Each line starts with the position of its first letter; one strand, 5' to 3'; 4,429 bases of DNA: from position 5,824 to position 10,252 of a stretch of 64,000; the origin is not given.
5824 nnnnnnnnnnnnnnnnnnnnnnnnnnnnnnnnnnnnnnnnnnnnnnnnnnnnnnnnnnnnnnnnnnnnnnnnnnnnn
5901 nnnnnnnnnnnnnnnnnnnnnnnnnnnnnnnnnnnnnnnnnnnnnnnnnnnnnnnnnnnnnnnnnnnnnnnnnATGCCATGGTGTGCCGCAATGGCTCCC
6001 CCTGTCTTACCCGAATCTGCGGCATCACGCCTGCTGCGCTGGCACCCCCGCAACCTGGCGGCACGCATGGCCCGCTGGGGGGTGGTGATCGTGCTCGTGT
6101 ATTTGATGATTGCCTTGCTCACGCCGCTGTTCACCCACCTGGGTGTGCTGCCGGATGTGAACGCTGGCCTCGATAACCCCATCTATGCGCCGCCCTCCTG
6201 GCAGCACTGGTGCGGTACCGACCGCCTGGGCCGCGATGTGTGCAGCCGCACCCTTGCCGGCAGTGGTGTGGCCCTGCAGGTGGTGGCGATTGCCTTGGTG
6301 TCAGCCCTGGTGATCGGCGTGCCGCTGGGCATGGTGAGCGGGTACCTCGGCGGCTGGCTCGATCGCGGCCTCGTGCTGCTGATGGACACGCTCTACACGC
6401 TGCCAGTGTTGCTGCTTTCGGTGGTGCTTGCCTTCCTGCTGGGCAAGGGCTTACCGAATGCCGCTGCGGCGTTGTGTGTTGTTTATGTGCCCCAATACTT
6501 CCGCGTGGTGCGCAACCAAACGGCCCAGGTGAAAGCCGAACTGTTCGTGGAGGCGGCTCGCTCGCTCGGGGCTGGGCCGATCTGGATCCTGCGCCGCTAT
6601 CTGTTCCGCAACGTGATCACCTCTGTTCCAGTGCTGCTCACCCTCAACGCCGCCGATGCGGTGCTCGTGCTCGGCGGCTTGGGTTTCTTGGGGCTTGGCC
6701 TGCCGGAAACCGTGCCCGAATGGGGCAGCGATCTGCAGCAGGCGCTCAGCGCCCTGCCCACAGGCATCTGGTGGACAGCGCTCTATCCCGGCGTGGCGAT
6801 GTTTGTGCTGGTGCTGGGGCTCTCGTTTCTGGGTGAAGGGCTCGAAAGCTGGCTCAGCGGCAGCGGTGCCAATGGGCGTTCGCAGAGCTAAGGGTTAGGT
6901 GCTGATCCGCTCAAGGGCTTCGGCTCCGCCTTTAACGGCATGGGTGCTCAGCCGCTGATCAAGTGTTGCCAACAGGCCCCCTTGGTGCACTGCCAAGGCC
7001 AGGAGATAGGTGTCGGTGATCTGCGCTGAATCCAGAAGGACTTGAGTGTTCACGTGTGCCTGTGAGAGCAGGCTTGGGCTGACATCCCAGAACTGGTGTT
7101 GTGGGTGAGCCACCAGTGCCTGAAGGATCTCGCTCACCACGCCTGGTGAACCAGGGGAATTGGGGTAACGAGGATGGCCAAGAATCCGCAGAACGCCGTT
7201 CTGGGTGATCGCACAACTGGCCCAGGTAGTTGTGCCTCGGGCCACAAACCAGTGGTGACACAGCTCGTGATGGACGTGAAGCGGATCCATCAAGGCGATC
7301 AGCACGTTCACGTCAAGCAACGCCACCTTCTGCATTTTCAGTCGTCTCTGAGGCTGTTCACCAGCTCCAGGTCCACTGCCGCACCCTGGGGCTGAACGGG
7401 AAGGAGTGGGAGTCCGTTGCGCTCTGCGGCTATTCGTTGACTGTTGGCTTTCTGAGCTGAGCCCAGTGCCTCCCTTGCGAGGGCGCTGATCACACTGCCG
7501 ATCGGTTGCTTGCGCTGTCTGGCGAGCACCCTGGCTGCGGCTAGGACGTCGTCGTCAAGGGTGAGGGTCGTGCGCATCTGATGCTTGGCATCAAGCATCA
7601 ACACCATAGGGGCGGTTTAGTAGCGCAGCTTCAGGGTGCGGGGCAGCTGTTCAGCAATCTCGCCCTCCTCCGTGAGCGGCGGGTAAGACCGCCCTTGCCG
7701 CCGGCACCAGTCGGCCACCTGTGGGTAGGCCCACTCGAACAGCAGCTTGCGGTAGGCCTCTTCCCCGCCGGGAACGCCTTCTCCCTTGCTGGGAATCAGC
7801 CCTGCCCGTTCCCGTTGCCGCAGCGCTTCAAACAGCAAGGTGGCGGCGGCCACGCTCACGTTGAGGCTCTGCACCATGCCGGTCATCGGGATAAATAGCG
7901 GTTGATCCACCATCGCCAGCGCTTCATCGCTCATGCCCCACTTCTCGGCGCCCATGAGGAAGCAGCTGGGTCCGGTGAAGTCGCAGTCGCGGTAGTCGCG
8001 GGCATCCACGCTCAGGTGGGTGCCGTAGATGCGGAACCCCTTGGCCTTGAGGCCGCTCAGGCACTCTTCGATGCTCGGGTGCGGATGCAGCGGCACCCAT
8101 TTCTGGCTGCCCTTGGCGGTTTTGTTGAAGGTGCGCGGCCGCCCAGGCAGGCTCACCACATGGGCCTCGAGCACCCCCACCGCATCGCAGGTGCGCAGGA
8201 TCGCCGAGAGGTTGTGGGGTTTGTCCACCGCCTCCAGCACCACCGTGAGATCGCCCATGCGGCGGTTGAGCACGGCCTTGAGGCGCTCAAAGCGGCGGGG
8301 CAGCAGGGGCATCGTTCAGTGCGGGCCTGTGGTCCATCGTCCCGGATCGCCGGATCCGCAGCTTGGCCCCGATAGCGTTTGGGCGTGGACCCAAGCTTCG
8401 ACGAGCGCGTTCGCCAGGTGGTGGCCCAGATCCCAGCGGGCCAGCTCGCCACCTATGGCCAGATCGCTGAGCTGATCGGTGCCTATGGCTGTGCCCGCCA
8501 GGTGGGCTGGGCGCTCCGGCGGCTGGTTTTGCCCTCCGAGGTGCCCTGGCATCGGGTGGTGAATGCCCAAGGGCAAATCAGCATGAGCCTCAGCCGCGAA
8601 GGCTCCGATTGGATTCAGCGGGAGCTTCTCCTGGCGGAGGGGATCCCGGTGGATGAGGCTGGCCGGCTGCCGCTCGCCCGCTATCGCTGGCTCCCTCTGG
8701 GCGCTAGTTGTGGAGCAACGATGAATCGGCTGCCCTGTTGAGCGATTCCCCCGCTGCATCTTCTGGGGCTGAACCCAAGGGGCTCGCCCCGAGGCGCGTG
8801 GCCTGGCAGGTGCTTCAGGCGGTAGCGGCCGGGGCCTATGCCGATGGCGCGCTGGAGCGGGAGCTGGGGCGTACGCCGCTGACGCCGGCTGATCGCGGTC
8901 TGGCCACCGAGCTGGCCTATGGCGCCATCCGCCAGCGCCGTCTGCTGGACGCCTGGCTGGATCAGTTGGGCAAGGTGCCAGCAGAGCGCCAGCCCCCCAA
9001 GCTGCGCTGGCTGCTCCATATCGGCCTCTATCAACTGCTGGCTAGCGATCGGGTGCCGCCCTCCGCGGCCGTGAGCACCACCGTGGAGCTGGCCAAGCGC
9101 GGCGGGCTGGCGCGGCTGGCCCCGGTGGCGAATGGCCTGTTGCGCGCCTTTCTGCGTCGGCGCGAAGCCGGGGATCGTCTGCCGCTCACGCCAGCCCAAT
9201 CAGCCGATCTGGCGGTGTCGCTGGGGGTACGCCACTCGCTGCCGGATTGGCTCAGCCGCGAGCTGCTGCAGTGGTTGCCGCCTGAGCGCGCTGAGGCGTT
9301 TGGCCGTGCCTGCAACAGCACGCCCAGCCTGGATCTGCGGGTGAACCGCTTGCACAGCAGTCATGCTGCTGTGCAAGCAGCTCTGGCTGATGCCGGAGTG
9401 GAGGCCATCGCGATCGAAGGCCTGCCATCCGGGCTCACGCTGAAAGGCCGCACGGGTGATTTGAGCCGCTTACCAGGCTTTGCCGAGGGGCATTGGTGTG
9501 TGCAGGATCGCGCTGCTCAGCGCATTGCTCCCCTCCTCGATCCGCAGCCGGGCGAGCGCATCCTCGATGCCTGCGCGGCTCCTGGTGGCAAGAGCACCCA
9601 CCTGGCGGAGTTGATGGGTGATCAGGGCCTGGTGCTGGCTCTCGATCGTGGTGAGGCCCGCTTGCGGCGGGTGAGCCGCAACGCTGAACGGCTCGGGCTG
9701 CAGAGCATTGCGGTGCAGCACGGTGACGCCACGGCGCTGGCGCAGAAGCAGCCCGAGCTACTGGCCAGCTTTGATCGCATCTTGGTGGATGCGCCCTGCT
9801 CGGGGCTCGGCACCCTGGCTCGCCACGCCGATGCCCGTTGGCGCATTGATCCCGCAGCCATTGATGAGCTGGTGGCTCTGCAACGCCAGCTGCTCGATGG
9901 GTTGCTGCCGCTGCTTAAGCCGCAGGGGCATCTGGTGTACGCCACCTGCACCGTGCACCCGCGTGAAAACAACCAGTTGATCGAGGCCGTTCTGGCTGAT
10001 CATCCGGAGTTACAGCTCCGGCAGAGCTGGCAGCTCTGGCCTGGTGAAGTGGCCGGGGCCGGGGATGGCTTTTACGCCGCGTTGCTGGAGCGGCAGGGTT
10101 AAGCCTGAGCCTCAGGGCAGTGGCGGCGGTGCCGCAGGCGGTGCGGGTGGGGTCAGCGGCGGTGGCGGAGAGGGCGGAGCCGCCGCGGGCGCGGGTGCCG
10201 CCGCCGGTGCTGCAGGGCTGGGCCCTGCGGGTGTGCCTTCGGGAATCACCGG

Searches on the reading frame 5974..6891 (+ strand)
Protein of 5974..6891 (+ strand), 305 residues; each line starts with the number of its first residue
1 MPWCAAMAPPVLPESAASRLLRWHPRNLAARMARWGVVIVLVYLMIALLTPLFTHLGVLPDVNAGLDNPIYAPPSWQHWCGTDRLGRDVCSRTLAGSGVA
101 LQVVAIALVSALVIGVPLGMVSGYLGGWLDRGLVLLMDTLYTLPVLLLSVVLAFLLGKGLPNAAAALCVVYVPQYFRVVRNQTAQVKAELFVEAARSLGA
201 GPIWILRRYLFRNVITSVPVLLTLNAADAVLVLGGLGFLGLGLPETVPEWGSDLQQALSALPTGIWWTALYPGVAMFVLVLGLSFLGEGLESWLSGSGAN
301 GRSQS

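Call 45: search_protein_families(library=pfam, proteins=[window:5974-6891:+], max_evalue=0.01)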
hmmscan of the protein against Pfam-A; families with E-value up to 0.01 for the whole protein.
window:5974-6891:+ (305 aa): 1 family
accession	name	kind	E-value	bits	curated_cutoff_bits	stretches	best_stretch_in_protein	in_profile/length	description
PF00528.27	BPD_transp_1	-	1.3e-22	80.9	26.4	1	115-290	1-174/184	Binding-protein-dependent transport system inner membrane component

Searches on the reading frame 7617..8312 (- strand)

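Call 45: search_protein_families(library=pfam, proteins=[window:7617-8312:-], max_evalue=0.01)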
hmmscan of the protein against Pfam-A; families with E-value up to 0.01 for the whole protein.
window:7617-8312:- (231 aa): 2 families
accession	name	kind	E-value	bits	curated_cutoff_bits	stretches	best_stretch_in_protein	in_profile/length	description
PF00588.24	SpoU_methylase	-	4.5e-35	121.3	29.7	1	22-160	2-141/142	SpoU rRNA Methylase family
PF12105.13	SpoU_methylas_C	-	2.1e-17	63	25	1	165-221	1-53/54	SpoU, rRNA methylase, C-terminal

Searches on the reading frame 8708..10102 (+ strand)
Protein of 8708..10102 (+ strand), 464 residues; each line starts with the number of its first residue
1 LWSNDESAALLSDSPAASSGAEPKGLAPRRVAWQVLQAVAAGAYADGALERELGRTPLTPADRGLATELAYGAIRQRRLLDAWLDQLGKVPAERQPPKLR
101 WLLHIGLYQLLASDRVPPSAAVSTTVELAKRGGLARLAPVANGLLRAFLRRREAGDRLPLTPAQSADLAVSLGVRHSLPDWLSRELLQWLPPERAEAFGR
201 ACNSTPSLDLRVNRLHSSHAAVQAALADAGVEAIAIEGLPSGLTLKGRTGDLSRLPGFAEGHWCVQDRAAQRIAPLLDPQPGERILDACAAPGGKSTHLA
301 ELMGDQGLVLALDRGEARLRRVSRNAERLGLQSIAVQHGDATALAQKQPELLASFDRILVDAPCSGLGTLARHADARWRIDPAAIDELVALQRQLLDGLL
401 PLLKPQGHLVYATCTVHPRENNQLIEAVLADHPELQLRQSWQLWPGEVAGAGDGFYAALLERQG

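Call 45: search_protein_families(library=pfam, proteins=[window:8708-10102:+], max_evalue=0.01)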
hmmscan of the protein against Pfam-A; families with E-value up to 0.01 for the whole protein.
window:8708-10102:+ (464 aa): 8 families
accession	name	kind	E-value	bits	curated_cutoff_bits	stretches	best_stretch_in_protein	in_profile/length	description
PF01189.24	Methyltr_RsmB-F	-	1.7e-56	191.5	27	1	276-439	3-164/199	16S rRNA methyltransferase RsmB/F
PF01029.23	NusB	-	7.2e-23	81.9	23.1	1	28-150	3-133/133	NusB family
PF22458.1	RsmF-B_ferredox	-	2.8e-13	50.2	27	1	179-247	2-69/74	Methyltr_RsmF/B-like, ferredoxin-like domain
PF13847.12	Methyltransf_31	-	2.1e-11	44.1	27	1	281-433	3-127/145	Methyltransferase domain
PF01728.25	FtsJ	-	2.5e-06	28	24.1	1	276-427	18-151/181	FtsJ-like methyltransferase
PF13649.12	Methyltransf_25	-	1.8e-05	25.7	27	1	285-359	1-69/97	Methyltransferase domain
PF01135.25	PCMT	-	0.00046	20.5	20.3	1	275-362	67-150/210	Protein-L-isoaspartate(D-aspartate) O-methyltransferase (PCMT)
PF09445.16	Methyltransf_15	-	0.0053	16.8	22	1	283-391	2-109/165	RNA cap guanine-N2 methyltransferase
